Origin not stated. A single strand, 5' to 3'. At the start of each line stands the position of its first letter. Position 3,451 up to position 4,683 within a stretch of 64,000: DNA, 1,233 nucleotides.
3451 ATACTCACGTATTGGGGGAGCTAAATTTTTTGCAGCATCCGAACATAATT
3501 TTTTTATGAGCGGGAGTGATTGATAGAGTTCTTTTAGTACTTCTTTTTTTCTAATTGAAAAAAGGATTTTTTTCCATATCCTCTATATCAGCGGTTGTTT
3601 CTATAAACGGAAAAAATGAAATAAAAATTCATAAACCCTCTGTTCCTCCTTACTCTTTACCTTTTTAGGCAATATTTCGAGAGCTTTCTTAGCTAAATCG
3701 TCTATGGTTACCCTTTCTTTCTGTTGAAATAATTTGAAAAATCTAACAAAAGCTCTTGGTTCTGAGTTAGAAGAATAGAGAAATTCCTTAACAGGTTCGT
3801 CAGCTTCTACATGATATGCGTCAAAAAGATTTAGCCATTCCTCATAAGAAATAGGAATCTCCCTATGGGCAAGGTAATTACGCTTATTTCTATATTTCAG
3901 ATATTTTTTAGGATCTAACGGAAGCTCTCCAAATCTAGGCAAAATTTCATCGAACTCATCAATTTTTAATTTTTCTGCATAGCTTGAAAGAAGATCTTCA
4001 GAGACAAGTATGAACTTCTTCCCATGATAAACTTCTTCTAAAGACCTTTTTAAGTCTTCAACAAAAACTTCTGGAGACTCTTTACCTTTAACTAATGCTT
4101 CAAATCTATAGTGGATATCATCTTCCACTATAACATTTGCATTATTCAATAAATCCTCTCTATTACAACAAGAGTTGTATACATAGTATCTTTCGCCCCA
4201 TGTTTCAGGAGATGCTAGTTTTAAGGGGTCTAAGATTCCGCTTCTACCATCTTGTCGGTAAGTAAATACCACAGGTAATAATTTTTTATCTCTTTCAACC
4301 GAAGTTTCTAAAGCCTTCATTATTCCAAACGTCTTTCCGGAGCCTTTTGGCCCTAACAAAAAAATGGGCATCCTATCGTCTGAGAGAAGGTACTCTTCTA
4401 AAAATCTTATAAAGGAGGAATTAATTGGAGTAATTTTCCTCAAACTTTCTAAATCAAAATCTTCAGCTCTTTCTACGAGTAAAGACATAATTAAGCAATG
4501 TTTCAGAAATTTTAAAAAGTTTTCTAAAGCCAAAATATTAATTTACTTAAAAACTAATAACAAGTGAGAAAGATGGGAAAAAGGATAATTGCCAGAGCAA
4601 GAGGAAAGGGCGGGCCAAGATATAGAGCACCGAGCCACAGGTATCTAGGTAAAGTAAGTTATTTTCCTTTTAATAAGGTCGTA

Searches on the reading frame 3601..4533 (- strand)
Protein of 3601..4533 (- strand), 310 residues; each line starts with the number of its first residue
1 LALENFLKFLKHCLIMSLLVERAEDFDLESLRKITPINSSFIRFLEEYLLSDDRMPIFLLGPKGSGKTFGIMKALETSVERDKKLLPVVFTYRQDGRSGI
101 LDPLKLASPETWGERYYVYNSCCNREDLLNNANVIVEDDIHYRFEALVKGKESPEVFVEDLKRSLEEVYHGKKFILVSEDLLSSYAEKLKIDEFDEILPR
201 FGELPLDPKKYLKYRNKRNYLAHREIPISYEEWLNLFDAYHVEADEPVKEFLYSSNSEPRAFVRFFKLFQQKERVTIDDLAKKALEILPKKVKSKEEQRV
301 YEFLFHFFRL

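Call 3: search_protein_families(library=pfam, proteins=[window:3601-4533:-], max_evalue=1)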
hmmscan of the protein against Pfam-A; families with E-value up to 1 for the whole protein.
window:3601-4533:- (310 aa): 4 families
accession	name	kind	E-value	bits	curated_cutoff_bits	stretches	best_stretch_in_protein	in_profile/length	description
PF24389.1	ORC-CDC6-like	-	0.00023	20.5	27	1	26-81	3-58/571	ORC-CDC6-like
PF01637.24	ATPase_2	-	0.00069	19.9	33.2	1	42-91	8-54/225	ATPase domain predominantly from Archaea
PF13401.12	AAA_22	-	0.03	15.1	27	1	54-151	5-65/130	AAA domain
PF12775.13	AAA_7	-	0.036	14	25.8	1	49-92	28-71/181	P-loop containing dynein motor region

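Call 31: search_protein_families(library=padloc, proteins=[window:3601-4533:-], max_evalue=1)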
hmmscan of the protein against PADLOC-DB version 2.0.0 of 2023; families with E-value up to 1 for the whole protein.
window:3601-4533:- (310 aa): 3 families
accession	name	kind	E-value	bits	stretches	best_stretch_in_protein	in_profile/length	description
PDLC03836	DzbB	-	0.003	15.1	1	124-290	99-233/341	-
PDLC04475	PDC-M16A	-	0.0046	13.5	1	34-85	12-61/721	-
PDLC04140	mad8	-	0.032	11.8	1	56-231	29-151/314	mads_8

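Call 32: search_protein_families(library=phrogs, proteins=[window:3601-4533:-], max_evalue=1)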
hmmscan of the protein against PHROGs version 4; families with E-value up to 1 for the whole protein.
window:3601-4533:- (310 aa): 2 families
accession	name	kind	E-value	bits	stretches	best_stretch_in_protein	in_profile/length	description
phrog_249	-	moron, auxiliary metabolic gene and host takeover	0.075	13.3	1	51-73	124-146/380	porphyrin biosynthesis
phrog_170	-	other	0.18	12.2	1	22-75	61-112/323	PhoH-like phosphate starvation-inducible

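Call 36: find_homologous_proteins(query=window:3601-4533:-, max_evalue=0.001)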
Query window:3601-4533:- (310 aa): 6 proteins with E <= 0.001 among 1214 candidates.
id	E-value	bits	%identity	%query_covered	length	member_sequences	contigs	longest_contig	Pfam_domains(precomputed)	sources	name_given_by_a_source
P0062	9.6e-191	651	100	95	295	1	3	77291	-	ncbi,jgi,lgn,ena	-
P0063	2.4e-67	246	47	93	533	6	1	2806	-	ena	-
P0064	1.1e-66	243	47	93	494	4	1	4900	-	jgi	-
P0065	1.1e-64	237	45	94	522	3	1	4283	-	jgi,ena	-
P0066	3.8e-59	219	42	94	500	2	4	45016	-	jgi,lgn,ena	-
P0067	2.4e-56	209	40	93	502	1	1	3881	-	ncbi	ncbi:MAG: hypothetical protein V1678_02130 [Candidatus Aenigmatarchaeota archaeon]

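Call 38: find_encoding_contigs(protein=P0066, flank=8000, max_places=4)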
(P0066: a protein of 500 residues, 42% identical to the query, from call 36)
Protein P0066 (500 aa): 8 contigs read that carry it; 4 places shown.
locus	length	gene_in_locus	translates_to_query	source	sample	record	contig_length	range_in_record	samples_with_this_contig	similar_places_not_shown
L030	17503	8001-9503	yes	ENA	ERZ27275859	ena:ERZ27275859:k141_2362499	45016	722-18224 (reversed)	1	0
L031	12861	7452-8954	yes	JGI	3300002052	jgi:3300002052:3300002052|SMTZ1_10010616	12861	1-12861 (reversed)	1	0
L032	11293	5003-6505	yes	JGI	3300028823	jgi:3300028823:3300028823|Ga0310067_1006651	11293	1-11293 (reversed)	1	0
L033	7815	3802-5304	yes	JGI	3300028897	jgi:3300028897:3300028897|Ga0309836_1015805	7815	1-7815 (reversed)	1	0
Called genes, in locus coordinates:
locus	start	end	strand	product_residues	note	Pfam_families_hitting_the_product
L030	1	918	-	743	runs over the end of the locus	PF00437:T2SSE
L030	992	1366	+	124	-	-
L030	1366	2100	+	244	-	-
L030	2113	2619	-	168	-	-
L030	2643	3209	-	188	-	-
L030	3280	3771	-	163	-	-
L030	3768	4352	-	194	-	-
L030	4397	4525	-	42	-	-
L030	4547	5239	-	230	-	-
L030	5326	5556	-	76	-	PF04010:DUF357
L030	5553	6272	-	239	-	PF00590:TP_methylase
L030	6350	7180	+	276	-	-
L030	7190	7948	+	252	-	PF13847:Methyltransf_31 (faint), PF02475:TRM5-TYW2_MTfase, PF05175:MTS (weak)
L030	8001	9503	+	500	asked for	-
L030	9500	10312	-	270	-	PF25133:TYW2_N_2, PF02005:TRM (weak), PF02475:TRM5-TYW2_MTfase, PF05175:MTS (weak), PF06325:PrmA (weak), PF12847:Methyltransf_18 (weak), PF13847:Methyltransf_31, PF13649:Methyltransf_25, +2 more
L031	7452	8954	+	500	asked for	-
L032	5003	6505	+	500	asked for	-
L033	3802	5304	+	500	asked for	-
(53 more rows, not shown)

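Call 39: find_encoding_contigs(protein=P0064, flank=8000, max_places=3)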
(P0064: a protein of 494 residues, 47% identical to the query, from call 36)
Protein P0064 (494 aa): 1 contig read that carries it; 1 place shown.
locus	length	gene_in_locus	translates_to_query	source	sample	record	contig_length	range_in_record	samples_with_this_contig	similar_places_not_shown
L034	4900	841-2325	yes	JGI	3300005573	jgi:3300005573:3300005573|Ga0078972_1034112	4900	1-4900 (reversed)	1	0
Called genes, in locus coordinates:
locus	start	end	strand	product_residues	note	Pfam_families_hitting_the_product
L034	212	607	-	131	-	PF01844:HNH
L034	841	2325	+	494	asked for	-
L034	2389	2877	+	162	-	-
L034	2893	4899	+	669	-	?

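Call 40: find_encoding_contigs(protein=P0065, flank=8000, max_places=3)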
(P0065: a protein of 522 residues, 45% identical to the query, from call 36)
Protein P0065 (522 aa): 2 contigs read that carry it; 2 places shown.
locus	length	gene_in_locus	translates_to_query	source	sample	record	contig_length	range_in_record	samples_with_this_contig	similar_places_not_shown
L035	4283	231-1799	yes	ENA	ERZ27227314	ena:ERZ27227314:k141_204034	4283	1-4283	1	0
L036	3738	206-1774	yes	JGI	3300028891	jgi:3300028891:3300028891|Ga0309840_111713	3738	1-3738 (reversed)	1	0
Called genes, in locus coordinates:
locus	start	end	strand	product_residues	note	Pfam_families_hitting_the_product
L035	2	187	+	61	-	?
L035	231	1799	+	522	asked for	-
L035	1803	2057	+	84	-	PF13344:Hydrolase_6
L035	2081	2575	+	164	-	PF13242:Hydrolase_like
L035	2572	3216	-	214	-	-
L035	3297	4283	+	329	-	?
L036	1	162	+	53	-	?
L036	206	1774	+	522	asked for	-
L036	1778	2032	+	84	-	PF13344:Hydrolase_6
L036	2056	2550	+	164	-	PF13242:Hydrolase_like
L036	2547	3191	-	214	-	-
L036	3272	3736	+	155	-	?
